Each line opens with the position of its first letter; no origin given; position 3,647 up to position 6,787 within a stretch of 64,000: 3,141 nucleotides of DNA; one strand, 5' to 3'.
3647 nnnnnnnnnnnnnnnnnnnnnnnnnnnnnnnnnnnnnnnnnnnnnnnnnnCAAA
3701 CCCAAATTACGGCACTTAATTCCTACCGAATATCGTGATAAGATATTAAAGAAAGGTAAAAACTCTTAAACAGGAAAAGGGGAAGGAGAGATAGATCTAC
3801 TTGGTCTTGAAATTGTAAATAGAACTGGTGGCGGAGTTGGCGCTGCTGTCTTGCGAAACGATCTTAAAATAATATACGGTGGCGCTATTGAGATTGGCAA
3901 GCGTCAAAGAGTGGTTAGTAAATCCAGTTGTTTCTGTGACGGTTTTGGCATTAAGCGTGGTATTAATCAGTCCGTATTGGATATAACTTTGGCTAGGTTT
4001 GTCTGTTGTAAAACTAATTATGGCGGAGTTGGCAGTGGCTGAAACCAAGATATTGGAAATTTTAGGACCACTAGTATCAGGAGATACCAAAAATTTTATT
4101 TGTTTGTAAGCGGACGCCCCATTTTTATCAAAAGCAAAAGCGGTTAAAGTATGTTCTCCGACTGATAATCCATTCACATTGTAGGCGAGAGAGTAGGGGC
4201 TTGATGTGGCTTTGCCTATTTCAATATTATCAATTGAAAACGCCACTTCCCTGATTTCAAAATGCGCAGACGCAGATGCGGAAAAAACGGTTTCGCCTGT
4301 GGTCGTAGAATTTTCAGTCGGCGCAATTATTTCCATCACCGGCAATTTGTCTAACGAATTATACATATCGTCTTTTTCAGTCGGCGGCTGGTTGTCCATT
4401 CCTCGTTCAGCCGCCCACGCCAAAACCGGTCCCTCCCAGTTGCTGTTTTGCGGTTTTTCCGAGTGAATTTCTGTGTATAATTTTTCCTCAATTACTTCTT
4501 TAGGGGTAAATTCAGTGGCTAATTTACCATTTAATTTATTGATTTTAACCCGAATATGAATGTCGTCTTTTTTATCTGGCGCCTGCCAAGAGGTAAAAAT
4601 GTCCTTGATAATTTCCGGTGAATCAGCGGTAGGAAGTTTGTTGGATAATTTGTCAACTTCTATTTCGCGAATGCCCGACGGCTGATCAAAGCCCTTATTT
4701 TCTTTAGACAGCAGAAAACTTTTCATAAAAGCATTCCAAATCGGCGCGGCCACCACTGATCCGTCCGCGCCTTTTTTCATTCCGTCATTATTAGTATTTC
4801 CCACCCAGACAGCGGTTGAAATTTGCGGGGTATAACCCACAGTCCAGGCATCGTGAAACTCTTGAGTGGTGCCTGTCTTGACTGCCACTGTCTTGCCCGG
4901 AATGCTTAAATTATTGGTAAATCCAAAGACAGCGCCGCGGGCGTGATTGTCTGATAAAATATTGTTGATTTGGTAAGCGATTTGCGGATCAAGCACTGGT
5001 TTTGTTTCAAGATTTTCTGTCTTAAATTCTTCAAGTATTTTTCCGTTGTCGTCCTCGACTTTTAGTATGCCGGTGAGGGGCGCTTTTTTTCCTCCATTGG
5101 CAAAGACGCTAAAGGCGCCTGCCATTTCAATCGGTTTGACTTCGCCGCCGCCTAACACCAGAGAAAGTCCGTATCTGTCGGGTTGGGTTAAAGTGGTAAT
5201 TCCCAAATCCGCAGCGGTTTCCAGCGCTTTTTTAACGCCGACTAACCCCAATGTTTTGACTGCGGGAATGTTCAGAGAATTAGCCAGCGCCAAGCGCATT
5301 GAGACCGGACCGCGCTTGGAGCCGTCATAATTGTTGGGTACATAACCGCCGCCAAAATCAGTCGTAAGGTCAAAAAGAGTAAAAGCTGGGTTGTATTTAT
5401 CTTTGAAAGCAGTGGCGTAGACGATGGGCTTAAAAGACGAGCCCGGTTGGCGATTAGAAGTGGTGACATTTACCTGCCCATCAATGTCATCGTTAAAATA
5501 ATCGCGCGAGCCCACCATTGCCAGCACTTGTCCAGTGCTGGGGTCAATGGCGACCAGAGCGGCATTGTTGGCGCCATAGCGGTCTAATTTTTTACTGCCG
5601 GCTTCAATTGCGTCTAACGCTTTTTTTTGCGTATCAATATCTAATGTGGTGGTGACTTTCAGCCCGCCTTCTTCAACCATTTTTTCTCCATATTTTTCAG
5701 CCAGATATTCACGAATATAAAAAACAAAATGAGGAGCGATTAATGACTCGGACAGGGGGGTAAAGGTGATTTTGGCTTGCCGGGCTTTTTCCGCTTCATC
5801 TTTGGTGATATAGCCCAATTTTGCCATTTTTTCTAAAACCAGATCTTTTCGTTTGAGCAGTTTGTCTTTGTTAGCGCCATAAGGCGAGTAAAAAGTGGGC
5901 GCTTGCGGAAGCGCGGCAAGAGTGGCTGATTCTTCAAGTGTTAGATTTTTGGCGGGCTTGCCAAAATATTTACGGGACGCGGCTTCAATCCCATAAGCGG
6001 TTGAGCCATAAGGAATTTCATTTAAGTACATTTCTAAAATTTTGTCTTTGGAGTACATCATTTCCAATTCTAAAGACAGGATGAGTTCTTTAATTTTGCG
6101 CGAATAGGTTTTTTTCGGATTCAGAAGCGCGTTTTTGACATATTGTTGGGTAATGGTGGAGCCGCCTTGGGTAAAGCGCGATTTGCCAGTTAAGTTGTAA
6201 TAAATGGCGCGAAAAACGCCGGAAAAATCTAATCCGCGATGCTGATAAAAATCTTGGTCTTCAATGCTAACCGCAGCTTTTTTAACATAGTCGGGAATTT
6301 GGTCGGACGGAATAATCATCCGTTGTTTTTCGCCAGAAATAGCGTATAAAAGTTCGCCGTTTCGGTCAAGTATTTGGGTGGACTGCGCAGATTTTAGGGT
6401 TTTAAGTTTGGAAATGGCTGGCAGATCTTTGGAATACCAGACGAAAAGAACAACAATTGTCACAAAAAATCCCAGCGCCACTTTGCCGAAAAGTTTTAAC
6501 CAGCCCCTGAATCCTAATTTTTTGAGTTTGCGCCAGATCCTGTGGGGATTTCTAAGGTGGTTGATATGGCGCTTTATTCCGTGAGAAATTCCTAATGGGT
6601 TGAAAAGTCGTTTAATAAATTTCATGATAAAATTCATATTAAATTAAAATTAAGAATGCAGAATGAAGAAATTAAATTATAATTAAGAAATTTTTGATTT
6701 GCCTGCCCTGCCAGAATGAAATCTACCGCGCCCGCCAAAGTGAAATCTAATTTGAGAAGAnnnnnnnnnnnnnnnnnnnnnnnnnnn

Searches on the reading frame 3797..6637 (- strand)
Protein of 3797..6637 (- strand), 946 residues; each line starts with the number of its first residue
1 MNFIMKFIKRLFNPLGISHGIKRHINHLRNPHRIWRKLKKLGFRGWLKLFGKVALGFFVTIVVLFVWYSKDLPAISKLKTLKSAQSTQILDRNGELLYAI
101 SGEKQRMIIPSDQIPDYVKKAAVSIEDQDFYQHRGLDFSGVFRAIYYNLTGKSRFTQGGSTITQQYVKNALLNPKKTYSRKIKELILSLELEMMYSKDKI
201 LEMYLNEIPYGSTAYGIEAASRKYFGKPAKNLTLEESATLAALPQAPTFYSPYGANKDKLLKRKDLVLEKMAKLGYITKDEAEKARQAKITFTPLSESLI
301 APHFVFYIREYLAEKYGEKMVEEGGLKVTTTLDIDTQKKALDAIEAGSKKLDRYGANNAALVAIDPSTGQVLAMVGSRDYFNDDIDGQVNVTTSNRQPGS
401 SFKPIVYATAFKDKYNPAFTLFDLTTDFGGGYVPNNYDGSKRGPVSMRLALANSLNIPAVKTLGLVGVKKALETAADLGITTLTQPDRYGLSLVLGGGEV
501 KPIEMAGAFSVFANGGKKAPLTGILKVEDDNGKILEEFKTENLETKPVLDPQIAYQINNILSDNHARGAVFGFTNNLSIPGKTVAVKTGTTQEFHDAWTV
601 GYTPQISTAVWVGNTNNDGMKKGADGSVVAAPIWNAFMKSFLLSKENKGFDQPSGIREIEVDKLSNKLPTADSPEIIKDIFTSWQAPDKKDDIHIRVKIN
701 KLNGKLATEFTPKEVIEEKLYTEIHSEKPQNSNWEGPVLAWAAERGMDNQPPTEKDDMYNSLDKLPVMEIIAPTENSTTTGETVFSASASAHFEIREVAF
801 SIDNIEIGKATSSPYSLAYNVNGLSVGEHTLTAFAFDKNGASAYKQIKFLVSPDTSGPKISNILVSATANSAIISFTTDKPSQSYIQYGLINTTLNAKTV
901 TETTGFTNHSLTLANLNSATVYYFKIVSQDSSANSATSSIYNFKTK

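Call 50: search_protein_families(library=pfam, proteins=[window:3797-6637:-], max_evalue=0.00001)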
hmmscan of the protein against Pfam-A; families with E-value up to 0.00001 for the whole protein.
window:3797-6637:- (946 aa): 4 families
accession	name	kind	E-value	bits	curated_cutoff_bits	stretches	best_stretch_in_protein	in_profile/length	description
PF00912.28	Transgly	-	5.8e-63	212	27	1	94-271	2-177/178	Transglycosylase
PF00905.27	Transpeptidase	-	4e-31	108.8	22.1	1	360-639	2-299/299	Penicillin binding protein transpeptidase domain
PF17957.7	Big_7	-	1.2e-13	51.9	24.1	1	766-833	1-70/70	Bacterial Ig domain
PF16656.11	Pur_ac_phosph_N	-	4e-08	34.1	30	1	865-945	8-93/93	Purple acid Phosphatase, N-terminal domain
